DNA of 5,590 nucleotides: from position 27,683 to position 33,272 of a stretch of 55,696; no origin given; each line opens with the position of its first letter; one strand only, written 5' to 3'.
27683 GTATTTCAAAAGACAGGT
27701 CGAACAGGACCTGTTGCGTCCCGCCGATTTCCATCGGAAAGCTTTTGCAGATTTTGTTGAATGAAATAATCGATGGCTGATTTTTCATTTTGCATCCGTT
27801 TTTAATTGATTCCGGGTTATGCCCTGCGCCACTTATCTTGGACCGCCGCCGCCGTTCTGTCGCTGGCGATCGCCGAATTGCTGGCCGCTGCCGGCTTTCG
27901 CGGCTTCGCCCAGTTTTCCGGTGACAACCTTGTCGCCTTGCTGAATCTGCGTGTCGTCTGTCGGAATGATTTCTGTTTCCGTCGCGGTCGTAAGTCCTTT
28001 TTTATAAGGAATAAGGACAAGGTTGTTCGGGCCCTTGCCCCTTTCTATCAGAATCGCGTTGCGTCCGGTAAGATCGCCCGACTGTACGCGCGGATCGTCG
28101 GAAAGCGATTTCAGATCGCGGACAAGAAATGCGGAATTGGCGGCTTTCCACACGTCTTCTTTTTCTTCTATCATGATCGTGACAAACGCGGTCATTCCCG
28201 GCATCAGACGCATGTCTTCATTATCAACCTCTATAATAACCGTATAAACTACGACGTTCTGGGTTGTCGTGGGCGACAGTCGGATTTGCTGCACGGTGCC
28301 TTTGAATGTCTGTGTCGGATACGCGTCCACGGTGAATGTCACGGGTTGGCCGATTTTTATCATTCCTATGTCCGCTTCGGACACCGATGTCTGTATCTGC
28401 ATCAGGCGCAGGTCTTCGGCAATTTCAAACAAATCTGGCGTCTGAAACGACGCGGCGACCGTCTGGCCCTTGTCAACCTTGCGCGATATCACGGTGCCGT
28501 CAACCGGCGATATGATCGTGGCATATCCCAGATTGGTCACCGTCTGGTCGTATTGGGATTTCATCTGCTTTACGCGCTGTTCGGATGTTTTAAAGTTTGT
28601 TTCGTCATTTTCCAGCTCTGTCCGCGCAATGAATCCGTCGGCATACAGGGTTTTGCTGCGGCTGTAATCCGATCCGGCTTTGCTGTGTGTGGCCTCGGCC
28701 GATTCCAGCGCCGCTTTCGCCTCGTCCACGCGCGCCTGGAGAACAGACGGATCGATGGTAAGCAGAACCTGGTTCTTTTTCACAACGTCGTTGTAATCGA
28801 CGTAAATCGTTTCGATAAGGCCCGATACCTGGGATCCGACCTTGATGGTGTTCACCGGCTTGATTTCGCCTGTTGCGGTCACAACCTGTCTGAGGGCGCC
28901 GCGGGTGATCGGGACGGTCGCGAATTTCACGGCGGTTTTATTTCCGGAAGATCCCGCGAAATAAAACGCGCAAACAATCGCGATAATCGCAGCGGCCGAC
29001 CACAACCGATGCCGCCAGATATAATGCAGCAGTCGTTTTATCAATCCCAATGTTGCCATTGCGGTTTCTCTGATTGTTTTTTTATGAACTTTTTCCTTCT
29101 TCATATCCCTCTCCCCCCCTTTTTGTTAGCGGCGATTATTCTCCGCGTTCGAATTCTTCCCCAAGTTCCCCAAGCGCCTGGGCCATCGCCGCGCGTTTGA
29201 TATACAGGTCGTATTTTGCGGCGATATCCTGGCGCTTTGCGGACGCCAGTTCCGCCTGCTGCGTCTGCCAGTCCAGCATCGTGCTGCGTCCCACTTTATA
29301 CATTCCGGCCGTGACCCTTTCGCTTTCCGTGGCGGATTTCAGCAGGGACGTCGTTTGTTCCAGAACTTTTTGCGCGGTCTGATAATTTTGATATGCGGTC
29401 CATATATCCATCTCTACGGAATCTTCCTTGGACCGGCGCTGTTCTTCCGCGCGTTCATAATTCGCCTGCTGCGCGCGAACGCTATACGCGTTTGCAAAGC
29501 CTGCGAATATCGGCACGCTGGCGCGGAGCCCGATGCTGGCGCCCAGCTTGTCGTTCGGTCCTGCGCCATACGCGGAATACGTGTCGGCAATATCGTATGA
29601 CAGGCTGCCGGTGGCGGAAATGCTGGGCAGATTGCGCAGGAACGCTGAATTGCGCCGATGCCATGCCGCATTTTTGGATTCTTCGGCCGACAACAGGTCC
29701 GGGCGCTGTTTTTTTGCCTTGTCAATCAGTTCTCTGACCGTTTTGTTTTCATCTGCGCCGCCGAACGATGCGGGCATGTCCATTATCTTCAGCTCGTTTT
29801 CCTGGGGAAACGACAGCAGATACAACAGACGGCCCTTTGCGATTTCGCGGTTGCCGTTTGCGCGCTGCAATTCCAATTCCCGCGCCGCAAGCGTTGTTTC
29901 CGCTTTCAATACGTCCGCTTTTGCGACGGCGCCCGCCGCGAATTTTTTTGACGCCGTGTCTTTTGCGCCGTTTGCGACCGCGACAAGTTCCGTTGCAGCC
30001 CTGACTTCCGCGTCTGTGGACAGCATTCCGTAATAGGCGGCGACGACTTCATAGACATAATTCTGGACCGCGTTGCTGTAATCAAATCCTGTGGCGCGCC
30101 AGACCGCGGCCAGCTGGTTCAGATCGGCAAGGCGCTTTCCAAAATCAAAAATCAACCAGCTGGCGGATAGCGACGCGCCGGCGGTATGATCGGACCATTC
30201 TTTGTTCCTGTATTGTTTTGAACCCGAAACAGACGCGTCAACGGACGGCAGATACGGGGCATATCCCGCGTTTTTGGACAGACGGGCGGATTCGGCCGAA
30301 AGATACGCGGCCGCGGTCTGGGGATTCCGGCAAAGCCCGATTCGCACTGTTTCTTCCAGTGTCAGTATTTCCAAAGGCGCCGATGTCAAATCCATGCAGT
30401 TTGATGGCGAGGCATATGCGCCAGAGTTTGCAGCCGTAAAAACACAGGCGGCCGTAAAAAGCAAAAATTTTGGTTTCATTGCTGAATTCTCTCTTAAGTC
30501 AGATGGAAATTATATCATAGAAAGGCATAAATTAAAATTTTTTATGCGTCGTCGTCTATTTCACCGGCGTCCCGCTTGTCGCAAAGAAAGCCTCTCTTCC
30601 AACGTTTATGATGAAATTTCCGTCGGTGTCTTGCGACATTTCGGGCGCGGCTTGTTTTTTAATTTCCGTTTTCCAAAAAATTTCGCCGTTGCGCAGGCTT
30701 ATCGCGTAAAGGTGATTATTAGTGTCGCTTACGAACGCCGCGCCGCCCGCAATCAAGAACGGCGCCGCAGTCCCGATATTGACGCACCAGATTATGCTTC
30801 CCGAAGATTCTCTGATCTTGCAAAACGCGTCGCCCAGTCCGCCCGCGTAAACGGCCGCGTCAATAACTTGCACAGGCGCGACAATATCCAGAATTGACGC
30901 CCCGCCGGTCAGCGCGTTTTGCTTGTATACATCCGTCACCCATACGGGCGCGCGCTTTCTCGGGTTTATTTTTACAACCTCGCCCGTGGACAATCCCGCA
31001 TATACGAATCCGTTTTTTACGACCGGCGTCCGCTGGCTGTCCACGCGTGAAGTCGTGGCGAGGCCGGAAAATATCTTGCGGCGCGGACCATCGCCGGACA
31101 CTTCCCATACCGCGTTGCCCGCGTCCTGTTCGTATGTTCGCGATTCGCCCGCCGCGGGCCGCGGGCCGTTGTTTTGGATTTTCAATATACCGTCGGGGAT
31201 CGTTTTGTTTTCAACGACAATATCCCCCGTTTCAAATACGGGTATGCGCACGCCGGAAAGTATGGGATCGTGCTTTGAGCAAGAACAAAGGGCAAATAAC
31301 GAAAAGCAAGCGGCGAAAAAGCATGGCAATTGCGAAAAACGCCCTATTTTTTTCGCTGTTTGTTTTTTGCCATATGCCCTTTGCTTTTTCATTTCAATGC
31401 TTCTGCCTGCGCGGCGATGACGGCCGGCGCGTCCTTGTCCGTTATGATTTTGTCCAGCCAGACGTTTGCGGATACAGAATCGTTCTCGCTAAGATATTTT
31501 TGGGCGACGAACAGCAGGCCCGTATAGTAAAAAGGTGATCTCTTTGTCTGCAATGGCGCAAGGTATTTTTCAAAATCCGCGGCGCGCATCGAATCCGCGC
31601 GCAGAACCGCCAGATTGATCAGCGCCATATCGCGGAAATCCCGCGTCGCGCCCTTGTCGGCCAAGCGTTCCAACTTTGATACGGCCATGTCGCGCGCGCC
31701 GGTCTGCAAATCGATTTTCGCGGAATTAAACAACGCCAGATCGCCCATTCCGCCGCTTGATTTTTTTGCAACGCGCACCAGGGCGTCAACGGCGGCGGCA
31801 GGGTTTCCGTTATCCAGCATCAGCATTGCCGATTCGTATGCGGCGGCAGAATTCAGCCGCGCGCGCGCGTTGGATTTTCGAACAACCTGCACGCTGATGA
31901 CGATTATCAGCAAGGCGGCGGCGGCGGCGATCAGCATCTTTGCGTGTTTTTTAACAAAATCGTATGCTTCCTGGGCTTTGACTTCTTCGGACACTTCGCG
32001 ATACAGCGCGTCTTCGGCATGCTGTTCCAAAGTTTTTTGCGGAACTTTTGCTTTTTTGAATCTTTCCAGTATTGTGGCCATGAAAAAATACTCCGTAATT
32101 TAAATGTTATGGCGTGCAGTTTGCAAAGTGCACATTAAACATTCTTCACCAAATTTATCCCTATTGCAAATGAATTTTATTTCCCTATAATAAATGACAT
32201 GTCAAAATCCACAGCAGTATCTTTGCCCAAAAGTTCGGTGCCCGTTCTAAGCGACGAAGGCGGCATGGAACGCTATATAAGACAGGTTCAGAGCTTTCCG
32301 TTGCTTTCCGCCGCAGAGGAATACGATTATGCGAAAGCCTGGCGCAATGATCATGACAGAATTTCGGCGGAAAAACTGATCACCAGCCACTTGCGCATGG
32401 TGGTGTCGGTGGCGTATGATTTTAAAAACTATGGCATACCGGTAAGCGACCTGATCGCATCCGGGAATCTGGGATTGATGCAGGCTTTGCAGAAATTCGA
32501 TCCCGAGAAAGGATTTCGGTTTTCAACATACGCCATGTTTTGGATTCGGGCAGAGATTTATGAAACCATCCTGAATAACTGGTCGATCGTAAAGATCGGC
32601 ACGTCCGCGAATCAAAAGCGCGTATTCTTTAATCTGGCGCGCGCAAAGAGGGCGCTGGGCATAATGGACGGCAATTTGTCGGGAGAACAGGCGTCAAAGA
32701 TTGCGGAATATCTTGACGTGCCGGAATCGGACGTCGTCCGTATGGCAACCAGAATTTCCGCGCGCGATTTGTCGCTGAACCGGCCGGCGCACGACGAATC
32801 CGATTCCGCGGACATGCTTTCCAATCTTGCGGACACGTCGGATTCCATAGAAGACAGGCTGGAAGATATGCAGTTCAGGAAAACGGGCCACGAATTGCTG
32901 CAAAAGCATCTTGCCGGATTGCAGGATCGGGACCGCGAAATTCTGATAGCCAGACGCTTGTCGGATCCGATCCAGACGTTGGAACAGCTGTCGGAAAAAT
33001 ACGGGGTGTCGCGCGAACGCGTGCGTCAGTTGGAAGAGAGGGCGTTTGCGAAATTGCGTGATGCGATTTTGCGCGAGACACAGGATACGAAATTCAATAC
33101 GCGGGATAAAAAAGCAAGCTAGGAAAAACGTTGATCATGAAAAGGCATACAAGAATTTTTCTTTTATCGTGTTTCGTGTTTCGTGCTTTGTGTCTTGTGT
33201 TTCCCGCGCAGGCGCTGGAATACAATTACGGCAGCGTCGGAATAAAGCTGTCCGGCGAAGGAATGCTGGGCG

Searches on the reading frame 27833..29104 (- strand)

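Call 12: search_protein_families(library=pfam, proteins=[window:27833-29104:-], max_evalue=0.00001)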
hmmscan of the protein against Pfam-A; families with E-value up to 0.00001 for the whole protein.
window:27833-29104:- (423 aa): 2 families
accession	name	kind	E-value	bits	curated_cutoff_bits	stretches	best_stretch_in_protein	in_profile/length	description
PF16576.10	HlyD_D23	-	4.8e-25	88.5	30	1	73-306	4-214/214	Barrel-sandwich domain of CusB or HlyD membrane-fusion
PF13437.12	HlyD_3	-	1.2e-16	61.8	22.2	1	196-303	1-106/106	HlyD family secretion protein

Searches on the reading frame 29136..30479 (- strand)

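Call 12: search_protein_families(library=pfam, proteins=[window:29136-30479:-], max_evalue=0.00001)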
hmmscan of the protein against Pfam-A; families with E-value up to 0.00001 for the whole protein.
window:29136-30479:- (447 aa): 1 family
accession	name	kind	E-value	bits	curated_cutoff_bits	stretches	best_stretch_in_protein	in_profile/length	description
PF02321.23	OEP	-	4.1e-56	190.2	22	2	250-437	3-187/187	Outer membrane efflux protein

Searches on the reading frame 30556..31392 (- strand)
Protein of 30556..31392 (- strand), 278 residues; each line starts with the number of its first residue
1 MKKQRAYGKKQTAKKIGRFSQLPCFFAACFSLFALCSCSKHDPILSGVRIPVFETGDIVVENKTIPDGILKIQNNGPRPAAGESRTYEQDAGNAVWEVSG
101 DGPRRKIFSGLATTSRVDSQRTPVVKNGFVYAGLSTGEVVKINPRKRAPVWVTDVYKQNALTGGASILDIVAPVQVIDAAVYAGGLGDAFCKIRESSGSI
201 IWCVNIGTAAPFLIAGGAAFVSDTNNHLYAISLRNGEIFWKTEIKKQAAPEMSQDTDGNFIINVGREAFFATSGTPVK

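Call 13: search_protein_families(library=pfam, proteins=[window:30556-31392:-], max_evalue=0.00001)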
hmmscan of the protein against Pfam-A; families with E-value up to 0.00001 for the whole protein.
window:30556-31392:- (278 aa): 1 family
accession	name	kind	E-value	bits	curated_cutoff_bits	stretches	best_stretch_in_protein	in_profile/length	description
PF13360.13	PQQ_2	-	1.3e-14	54.9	27.6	1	72-242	68-233/233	Outer membrane protein assembly factor BamB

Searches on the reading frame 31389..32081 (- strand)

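Call 13: search_protein_families(library=pfam, proteins=[window:31389-32081:-], max_evalue=0.00001)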
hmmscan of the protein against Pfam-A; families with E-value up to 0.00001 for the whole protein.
window:31389-32081:- (230 aa): 2 families
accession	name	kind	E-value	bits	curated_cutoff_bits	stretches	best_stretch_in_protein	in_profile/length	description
PF09976.15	TPR_21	-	6.1e-08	33.1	25.5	1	42-167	3-129/193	Tetratricopeptide repeat-like domain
PF10858.15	DUF2659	-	9.1e-06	25.9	27.7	0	29-230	7-213/216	Protein of unknown function (DUF2659)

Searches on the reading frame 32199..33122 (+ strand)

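Call 13: search_protein_families(library=pfam, proteins=[window:32199-33122:+], max_evalue=0.00001)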
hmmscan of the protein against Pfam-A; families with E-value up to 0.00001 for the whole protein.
window:32199-33122:+ (307 aa): 3 families
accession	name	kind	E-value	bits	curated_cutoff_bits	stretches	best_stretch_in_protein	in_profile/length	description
PF04542.20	Sigma70_r2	-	1.7e-17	63.4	24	1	60-128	1-69/71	Sigma-70 region 2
PF04545.22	Sigma70_r4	-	4e-14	52.3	24.1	1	238-287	2-49/50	Sigma-70, region 4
PF00140.25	Sigma70_r1_2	-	6.8e-06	26.4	22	0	24-49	4-29/34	Sigma-70 factor, region 1.2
